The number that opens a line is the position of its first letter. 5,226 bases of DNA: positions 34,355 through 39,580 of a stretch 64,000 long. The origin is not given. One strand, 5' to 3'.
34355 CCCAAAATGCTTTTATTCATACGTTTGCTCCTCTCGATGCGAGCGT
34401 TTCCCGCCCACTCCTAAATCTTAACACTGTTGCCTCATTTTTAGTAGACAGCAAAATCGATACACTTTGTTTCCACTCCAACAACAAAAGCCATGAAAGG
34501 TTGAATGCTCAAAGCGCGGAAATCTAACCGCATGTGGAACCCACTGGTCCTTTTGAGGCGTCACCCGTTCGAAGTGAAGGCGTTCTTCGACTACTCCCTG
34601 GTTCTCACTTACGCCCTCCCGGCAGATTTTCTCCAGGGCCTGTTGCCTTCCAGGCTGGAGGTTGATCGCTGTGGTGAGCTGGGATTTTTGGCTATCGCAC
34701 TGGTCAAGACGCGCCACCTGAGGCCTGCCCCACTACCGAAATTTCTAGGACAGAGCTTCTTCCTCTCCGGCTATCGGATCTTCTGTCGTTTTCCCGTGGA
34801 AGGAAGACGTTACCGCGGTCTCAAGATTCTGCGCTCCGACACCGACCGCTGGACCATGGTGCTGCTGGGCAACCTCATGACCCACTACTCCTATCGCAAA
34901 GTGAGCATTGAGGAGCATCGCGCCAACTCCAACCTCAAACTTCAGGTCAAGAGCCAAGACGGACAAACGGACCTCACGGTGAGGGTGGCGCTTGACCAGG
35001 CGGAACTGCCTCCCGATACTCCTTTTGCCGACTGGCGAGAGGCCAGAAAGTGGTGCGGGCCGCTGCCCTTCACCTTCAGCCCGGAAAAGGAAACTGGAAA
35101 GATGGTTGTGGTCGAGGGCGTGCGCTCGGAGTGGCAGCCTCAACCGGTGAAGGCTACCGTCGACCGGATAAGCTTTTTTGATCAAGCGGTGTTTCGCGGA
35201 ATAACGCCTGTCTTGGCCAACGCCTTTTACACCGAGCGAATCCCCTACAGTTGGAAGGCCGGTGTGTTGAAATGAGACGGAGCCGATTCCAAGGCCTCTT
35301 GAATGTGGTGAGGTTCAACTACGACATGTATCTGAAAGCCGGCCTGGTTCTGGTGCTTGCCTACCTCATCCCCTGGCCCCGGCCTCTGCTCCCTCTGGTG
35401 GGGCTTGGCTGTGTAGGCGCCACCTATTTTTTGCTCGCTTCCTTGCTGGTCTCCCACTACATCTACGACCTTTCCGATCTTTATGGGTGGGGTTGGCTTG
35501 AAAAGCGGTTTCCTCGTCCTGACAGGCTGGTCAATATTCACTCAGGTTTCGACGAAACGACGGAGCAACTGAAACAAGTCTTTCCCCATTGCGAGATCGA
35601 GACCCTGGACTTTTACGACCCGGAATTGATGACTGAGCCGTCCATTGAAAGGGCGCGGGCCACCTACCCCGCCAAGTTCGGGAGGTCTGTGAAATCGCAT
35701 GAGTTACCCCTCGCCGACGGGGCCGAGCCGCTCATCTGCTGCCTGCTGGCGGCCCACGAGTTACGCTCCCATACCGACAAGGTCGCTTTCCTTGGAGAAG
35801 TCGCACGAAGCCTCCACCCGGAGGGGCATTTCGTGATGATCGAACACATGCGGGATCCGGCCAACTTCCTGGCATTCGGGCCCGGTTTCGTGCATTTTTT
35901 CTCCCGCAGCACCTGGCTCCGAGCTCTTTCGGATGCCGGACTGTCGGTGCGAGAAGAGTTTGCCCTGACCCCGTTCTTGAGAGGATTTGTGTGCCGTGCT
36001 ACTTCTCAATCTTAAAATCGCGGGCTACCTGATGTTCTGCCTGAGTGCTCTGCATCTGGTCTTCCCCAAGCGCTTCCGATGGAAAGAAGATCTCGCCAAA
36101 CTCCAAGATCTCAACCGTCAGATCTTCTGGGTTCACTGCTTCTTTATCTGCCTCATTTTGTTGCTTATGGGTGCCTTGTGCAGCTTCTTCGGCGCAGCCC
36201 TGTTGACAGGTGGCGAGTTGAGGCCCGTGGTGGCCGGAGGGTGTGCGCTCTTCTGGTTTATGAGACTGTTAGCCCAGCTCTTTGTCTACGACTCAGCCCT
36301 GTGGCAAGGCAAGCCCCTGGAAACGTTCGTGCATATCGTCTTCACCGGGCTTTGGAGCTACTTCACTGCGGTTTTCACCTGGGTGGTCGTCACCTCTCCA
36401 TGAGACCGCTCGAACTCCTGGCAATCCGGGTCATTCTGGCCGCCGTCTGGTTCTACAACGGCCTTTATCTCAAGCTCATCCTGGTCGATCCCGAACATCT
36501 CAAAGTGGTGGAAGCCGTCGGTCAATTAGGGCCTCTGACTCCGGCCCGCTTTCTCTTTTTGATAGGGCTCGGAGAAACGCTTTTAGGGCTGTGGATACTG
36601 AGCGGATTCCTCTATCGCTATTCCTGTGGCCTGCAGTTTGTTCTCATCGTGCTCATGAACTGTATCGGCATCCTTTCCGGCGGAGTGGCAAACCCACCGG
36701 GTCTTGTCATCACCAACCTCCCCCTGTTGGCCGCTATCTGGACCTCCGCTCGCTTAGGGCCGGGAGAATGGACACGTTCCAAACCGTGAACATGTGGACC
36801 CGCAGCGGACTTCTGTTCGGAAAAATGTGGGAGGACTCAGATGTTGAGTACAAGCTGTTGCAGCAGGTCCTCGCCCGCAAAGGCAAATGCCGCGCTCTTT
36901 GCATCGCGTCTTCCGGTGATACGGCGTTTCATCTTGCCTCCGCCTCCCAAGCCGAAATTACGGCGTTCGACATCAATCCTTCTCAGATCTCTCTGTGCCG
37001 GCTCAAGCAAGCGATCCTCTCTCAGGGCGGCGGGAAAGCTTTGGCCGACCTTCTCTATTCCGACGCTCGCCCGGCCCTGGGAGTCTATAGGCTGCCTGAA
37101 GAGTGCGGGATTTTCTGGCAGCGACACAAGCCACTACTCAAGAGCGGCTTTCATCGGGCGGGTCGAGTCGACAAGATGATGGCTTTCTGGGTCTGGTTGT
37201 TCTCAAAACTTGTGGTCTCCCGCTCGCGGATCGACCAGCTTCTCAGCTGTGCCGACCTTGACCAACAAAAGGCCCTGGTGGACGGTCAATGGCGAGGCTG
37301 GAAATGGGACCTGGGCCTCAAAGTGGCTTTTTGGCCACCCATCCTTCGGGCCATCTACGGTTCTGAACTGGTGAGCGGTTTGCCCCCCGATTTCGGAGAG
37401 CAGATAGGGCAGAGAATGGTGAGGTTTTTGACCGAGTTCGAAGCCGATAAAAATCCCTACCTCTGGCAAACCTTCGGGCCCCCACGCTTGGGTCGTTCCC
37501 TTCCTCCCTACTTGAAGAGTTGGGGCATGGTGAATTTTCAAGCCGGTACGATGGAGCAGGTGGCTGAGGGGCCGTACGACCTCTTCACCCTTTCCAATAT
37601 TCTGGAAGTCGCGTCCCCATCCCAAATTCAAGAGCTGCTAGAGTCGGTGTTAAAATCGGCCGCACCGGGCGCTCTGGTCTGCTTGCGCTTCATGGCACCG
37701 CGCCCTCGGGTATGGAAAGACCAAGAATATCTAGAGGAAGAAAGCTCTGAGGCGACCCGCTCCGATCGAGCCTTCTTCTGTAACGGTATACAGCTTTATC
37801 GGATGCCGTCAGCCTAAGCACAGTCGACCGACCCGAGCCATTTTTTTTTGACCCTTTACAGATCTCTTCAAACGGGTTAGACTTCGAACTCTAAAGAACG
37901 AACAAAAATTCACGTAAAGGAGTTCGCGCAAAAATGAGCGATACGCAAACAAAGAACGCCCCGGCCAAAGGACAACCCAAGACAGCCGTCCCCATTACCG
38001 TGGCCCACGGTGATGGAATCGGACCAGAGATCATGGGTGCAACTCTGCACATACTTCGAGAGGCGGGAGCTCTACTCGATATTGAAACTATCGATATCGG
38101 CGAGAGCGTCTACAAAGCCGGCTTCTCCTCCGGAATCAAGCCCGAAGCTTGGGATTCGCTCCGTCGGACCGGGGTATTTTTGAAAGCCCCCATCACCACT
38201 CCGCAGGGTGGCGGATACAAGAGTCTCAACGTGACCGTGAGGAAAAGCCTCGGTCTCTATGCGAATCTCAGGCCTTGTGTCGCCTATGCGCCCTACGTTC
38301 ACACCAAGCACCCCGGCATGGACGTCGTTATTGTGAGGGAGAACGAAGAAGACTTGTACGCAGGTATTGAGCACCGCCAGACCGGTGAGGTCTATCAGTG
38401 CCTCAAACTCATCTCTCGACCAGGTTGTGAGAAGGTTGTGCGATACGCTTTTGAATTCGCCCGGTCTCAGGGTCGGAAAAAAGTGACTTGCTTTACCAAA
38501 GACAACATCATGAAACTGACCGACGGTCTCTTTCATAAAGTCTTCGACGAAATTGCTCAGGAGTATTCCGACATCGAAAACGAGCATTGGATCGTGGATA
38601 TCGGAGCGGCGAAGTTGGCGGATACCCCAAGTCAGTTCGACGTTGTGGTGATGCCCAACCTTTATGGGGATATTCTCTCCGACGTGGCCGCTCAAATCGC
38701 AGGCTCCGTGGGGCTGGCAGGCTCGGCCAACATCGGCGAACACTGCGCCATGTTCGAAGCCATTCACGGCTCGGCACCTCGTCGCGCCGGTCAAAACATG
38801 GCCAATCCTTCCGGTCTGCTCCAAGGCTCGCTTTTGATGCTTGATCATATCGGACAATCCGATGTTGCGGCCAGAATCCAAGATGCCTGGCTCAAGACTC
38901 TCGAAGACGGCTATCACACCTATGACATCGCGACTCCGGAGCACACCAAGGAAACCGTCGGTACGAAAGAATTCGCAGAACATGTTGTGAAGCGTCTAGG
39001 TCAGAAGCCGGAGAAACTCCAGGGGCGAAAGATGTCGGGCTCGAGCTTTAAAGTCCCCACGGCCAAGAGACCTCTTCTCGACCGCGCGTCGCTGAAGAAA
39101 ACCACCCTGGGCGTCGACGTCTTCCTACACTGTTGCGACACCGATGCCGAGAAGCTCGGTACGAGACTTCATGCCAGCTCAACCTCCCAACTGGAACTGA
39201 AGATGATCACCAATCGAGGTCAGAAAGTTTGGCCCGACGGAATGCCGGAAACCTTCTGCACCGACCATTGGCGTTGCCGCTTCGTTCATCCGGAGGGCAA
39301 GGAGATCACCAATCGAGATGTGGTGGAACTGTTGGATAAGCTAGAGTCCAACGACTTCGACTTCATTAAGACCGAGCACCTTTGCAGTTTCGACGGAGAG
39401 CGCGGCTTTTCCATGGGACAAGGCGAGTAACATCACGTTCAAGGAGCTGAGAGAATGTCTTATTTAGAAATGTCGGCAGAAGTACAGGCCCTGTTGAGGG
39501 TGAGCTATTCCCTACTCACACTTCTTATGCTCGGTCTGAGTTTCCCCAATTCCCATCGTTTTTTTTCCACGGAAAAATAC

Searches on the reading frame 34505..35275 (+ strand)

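Call 22: search_protein_families(library=pfam, proteins=[window:34505-35275:+], max_evalue=0.001)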
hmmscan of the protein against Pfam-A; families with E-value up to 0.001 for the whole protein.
window:34505-35275:+ (256 aa): 1 family
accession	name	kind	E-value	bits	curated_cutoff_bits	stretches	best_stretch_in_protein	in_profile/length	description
PF09844.14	DUF2071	-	2.2e-12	47.5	27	1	32-232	8-197/212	Uncharacterized conserved protein (COG2071)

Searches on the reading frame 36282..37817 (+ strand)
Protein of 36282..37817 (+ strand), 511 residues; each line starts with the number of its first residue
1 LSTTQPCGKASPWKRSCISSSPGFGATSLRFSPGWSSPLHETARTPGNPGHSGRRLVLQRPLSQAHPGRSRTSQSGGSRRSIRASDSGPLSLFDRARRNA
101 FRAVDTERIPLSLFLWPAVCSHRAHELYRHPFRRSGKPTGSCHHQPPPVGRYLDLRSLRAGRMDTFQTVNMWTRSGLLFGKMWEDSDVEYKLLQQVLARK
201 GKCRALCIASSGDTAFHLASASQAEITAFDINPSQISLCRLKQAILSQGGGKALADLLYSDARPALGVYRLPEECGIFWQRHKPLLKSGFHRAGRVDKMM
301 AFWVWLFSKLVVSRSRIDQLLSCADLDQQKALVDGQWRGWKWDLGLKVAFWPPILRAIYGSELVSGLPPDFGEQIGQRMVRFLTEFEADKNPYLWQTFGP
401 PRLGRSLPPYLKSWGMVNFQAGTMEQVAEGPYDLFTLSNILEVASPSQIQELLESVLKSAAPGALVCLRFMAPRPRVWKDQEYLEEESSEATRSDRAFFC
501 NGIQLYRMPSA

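Call 22: search_protein_families(library=pfam, proteins=[window:36282-37817:+], max_evalue=0.001)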
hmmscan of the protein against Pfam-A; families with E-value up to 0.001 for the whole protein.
window:36282-37817:+ (511 aa): 2 families
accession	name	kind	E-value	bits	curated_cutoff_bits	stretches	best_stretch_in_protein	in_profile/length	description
PF11899.13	DUF3419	-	7e-24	85.1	28.2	1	175-481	8-345/385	Protein of unknown function (DUF3419)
PF08242.18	Methyltransf_12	-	0.00081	20.5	30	0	416-465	50-97/98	Methyltransferase domain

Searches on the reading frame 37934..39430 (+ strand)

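Call 22: search_protein_families(library=pfam, proteins=[window:37934-39430:+], max_evalue=0.001)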
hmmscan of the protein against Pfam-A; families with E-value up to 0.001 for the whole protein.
window:37934-39430:+ (498 aa): 2 families
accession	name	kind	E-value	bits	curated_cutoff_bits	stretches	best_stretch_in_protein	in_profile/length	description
PF00180.25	Iso_dh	-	4e-92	309.6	27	1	21-351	2-348/348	Isocitrate/isopropylmalate dehydrogenase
PF18324.6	Isocitrate_DH_C_bact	-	7.8e-46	155.1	25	1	389-498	1-110/110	Bacterial isocitrate dehydrogenase, C-terminal domain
